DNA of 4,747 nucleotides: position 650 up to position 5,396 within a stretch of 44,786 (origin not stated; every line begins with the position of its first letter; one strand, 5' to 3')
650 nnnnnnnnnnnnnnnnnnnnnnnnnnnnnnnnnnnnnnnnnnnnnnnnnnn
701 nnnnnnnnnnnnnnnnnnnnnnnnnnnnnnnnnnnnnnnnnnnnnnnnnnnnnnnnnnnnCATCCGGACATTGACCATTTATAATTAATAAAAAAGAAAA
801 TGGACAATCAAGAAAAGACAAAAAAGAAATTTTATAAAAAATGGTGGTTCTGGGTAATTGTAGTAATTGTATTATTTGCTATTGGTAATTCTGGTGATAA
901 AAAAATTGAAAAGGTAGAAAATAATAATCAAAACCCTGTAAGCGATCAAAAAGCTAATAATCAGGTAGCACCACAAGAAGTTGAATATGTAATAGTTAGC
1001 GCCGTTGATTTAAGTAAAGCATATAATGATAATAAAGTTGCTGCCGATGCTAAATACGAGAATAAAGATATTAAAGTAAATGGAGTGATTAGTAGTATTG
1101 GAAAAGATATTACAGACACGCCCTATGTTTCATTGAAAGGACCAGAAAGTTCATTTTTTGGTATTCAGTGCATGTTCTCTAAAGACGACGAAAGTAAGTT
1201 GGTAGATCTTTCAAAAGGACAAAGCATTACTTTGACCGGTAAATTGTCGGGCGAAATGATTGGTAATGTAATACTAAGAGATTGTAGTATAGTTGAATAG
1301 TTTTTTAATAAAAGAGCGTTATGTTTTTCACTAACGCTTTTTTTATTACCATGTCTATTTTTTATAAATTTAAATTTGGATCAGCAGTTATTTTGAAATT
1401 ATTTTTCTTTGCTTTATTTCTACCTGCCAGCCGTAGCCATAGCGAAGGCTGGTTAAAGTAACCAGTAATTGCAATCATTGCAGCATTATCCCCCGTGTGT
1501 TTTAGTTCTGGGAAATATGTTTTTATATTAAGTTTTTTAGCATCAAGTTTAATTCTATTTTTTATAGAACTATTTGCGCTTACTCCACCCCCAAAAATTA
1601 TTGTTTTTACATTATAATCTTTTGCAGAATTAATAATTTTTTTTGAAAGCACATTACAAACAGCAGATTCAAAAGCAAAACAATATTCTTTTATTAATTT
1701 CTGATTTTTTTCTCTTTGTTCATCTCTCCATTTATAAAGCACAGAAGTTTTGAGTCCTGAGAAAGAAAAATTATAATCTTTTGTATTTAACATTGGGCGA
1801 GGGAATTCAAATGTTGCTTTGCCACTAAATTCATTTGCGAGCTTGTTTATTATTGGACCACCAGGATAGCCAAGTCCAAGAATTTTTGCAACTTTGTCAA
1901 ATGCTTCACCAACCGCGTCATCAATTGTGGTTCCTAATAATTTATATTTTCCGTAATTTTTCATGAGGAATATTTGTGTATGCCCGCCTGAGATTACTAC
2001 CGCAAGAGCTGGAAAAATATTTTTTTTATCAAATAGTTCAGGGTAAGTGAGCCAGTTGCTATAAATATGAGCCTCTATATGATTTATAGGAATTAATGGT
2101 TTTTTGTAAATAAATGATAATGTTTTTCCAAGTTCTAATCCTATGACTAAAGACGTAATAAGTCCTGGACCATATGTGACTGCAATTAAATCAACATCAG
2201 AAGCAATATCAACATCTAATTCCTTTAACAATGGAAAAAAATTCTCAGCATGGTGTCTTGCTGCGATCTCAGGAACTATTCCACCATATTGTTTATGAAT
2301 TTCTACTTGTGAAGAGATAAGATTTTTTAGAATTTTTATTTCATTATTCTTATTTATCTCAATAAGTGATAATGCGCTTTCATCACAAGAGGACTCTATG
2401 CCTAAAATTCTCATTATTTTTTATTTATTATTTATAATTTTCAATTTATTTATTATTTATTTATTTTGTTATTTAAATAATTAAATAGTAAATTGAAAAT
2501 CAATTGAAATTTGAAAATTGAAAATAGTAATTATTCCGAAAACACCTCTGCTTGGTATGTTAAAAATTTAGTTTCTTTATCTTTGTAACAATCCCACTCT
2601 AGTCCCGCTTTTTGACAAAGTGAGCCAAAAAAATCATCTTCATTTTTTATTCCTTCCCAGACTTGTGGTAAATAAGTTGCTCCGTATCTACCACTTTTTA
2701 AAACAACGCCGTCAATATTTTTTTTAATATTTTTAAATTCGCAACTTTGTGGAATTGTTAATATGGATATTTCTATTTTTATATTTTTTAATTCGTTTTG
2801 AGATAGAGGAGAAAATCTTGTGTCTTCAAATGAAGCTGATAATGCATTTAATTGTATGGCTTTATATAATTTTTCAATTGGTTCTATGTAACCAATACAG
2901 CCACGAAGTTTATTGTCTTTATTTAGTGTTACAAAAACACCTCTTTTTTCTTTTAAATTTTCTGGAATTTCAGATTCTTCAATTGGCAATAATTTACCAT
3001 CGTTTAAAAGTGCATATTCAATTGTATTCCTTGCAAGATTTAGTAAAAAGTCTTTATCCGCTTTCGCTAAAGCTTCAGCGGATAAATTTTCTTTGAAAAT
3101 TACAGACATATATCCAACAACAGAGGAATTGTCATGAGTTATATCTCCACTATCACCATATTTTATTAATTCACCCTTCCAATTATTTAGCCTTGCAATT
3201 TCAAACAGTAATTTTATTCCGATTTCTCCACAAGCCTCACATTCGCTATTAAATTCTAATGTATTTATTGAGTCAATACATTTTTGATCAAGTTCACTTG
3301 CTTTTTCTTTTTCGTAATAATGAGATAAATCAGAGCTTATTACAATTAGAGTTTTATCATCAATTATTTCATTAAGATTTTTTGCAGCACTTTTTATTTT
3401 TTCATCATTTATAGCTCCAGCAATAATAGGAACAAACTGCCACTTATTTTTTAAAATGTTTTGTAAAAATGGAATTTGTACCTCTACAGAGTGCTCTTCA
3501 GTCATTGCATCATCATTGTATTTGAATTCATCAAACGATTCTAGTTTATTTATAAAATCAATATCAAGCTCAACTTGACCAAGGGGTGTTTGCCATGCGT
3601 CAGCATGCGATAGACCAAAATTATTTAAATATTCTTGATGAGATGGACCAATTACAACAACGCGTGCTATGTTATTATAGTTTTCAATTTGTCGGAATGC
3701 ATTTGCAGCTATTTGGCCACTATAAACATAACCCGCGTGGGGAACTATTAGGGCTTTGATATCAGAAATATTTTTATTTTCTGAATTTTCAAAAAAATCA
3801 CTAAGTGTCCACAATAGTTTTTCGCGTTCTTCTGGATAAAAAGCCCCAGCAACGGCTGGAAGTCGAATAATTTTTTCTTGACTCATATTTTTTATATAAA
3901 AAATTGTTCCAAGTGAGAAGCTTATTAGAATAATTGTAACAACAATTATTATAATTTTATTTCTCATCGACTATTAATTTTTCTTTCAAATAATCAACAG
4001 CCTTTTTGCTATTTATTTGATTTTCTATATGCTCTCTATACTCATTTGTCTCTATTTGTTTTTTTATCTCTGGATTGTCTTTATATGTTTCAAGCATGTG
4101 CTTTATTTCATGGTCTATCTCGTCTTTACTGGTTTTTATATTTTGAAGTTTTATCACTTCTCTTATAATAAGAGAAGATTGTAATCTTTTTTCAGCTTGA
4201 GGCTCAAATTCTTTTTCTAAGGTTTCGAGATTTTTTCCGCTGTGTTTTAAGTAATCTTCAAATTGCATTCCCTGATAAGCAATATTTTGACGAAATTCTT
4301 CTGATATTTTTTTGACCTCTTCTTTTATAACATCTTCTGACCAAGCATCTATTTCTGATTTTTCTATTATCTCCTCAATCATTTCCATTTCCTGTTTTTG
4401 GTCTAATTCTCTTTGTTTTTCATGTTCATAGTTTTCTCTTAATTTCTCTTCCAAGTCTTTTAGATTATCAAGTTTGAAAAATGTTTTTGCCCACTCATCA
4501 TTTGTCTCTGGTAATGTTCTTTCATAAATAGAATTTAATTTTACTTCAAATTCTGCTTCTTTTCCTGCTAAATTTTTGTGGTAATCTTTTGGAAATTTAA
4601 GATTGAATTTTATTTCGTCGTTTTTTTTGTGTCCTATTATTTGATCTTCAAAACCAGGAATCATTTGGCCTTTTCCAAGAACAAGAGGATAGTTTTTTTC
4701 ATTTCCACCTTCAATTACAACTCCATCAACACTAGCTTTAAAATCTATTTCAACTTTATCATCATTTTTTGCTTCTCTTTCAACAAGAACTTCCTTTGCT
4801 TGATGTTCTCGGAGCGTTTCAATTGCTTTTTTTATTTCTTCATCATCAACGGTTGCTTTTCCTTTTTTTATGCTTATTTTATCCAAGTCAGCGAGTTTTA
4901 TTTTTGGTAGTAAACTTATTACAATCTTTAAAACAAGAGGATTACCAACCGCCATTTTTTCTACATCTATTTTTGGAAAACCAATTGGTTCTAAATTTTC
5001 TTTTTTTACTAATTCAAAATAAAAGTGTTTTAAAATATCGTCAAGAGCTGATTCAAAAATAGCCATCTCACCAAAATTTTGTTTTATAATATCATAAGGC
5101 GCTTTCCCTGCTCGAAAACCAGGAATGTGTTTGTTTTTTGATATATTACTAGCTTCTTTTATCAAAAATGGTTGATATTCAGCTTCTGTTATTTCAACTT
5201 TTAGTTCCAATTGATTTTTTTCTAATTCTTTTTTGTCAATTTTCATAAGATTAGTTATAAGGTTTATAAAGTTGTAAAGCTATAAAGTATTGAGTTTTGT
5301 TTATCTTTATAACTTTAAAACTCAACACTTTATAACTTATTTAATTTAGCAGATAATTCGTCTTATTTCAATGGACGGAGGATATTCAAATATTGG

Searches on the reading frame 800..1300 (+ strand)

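Call 8: search_protein_families(library=pfam, proteins=[window:800-1300:+], max_evalue=0.001)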
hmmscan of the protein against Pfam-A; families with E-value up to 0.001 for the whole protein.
window:800-1300:+ (166 aa): 1 family
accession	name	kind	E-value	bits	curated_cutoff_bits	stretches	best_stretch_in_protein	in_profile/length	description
PF12869.13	tRNA_anti-like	-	4e-29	101.5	23.5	1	11-162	3-145/146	tRNA_anti-like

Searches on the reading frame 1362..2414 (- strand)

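Call 8: search_protein_families(library=pfam, proteins=[window:1362-2414:-], max_evalue=0.001)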
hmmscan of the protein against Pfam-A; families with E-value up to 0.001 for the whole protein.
window:1362-2414:- (350 aa): 2 families
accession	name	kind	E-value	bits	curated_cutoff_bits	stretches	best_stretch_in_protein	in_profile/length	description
PF00814.31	TsaD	-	1.1e-83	281.5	24.8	1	27-315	1-263/264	tRNA N6-adenosine threonylcarbamoyltransferase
PF22521.2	HypF_C_2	-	4.4e-06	27.1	27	1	193-310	112-235/241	Carbamoyltransferase, Kae1-like Domain, second subdomain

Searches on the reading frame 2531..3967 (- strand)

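Call 8: search_protein_families(library=pfam, proteins=[window:2531-3967:-], max_evalue=0.001)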
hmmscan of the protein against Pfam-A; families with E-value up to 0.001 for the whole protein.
window:2531-3967:- (478 aa): 2 families
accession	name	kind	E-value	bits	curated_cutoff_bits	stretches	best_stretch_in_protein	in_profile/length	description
PF01875.22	Memo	-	1.6e-60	205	27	1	37-289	2-268/269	Memo-like protein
PF01871.22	AMMECR1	-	2.6e-47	160.9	25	1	310-476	2-168/168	AMMECR1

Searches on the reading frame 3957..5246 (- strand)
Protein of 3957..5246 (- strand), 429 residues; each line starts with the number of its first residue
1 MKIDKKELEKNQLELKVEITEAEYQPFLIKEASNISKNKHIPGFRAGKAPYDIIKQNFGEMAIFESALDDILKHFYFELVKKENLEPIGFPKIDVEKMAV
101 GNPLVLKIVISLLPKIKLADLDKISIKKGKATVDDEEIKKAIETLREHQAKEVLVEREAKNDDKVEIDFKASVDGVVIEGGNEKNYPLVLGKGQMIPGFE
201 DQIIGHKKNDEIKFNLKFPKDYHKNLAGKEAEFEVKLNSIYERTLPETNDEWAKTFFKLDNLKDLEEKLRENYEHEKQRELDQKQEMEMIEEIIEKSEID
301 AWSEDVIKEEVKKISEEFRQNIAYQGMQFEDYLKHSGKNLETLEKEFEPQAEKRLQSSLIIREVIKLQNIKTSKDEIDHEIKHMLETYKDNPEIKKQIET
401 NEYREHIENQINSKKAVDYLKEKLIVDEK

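Call 8: search_protein_families(library=pfam, proteins=[window:3957-5246:-], max_evalue=0.001)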
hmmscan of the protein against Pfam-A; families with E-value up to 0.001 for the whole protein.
window:3957-5246:- (429 aa): 3 families
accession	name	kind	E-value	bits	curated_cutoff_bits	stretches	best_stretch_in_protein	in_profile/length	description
PF05697.18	Trigger_N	-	1.2e-33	116.8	22.2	1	1-145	1-144/144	Bacterial trigger factor protein (TF)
PF05698.19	Trigger_C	-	1.9e-27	96.7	22.7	1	262-422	2-162/162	Bacterial trigger factor protein (TF) C-terminus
PF00254.34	FKBP_C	-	2e-15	57.3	21.1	1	157-237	3-93/94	FKBP-type peptidyl-prolyl cis-trans isomerase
